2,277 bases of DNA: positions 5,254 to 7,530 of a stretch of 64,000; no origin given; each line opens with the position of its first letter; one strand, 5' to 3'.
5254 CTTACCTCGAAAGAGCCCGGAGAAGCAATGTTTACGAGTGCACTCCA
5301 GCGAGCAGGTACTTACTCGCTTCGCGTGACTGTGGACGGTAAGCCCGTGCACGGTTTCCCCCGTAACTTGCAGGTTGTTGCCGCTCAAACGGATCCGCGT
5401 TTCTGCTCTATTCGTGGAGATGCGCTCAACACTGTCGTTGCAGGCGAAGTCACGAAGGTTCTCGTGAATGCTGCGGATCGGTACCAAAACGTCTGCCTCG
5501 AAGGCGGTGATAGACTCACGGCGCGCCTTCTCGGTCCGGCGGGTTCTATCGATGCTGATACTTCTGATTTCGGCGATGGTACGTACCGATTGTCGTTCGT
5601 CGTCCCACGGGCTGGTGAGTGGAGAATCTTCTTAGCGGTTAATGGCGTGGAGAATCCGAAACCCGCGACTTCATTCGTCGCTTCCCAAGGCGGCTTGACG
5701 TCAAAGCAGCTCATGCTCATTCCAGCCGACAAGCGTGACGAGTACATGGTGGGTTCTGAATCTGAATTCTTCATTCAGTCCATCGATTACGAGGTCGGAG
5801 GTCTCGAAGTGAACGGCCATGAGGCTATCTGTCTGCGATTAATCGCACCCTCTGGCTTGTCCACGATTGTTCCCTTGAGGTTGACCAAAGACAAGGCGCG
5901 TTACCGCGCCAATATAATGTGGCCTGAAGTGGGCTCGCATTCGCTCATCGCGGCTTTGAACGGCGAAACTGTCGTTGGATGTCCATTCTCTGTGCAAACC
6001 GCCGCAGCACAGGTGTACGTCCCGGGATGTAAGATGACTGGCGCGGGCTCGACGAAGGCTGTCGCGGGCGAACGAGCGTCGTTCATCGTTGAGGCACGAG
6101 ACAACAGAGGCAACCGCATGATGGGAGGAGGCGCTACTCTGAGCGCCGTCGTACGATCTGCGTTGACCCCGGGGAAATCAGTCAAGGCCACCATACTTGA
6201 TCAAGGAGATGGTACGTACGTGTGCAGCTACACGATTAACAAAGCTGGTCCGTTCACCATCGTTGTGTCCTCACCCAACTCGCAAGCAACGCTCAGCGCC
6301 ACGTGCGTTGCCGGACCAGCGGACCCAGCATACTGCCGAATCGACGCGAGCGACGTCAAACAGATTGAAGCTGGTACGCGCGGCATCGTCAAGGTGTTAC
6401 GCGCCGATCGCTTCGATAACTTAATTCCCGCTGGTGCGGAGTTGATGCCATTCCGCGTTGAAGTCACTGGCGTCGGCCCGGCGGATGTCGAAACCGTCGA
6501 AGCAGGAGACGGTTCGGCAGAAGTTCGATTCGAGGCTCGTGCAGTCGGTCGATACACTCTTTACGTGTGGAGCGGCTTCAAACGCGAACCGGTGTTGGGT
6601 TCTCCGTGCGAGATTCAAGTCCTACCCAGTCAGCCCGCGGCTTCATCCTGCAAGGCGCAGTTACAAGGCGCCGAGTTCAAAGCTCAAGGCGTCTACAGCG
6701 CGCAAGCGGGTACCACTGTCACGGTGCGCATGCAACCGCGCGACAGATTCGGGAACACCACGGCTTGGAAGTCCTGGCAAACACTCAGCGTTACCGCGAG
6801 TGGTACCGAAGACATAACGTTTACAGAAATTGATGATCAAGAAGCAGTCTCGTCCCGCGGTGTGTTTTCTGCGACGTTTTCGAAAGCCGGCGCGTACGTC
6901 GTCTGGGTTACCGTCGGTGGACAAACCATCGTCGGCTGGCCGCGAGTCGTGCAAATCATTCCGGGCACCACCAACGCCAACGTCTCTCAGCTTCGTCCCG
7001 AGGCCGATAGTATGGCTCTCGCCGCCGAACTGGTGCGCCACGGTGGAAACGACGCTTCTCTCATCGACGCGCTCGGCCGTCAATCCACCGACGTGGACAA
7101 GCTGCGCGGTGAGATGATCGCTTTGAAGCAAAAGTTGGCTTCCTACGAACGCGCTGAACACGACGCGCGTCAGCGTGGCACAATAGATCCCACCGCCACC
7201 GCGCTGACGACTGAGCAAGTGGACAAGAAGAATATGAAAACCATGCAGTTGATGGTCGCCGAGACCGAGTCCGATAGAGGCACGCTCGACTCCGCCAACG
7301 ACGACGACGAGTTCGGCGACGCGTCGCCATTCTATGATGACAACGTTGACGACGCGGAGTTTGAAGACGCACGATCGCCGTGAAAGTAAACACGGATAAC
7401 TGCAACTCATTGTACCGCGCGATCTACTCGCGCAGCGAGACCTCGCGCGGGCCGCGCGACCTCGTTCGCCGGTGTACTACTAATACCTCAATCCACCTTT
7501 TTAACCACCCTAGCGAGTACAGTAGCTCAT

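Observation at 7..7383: Giant filamin-repeat protein with an embedded MgtE_N/FliG-like helical repeat array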

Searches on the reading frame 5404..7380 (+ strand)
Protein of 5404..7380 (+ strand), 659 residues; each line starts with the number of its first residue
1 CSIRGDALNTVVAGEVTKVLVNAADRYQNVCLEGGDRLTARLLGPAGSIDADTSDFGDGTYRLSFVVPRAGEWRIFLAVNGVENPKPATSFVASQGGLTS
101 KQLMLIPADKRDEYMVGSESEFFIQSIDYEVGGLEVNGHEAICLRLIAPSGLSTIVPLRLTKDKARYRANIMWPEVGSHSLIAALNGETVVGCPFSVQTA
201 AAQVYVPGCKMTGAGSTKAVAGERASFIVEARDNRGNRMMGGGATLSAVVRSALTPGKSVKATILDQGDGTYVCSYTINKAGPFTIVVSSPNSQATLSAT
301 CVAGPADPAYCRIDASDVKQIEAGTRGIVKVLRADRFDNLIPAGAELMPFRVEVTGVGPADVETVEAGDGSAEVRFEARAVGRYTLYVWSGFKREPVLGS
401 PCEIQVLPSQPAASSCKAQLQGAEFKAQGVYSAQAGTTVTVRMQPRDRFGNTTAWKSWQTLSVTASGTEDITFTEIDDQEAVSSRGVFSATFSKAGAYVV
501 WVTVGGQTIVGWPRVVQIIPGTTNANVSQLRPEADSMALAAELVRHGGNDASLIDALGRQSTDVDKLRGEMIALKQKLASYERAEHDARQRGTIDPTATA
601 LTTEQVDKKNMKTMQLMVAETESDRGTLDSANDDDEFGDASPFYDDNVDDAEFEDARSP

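Call 81: find_homologous_proteins(query=window:5404-7380:+, max_evalue=1e-10)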
Query window:5404-7380:+ (659 aa): 18 proteins with E <= 1e-10 among 8000 candidates.
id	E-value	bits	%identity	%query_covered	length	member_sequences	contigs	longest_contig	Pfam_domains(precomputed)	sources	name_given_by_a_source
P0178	0.0e+0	1198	77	97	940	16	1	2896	PF23616.2,PF13115.12,PF09134.17,PF00630.26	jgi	jgi:hypothetical protein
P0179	0.0e+0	1119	73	99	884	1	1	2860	PF23616.2,PF09134.17,PF00630.26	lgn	-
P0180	2.3e-202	692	49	89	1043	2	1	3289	PF23616.2,PF13115.12,PF09134.17,PF00630.26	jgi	jgi:hypothetical protein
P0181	1.1e-198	680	83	52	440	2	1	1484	PF23616.2,PF09134.17,PF00630.26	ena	-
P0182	5.3e-167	575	49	82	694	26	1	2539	PF00630.26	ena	-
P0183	2.4e-163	563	69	58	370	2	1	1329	PF23616.2,PF00630.26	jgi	jgi:hypothetical protein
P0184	4.6e-157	542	54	70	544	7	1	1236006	PF23616.2,PF09134.17,PF00630.26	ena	-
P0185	1.0e-132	462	56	55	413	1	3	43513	PF23616.2,PF09134.17,PF00630.26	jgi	jgi:filamin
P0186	8.8e-123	429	47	65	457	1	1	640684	PF23616.2,PF09134.17,PF00630.26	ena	-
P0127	2.6e-116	408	51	46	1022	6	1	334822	PF09134.17,PF00630.26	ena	-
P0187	7.4e-106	373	38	59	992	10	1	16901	PF02369.23,PF23616.2,PF03448.23,PF09134.17,PF00630.26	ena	-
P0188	3.8e-98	348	42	65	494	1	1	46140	PF09134.17,PF00630.26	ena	-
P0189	1.7e-86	309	55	39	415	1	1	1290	PF00630.26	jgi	jgi:hypothetical protein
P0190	9.6e-85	304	50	41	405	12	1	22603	PF09134.17,PF00630.26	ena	-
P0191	4.2e-76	275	41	53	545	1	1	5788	PF00630.26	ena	-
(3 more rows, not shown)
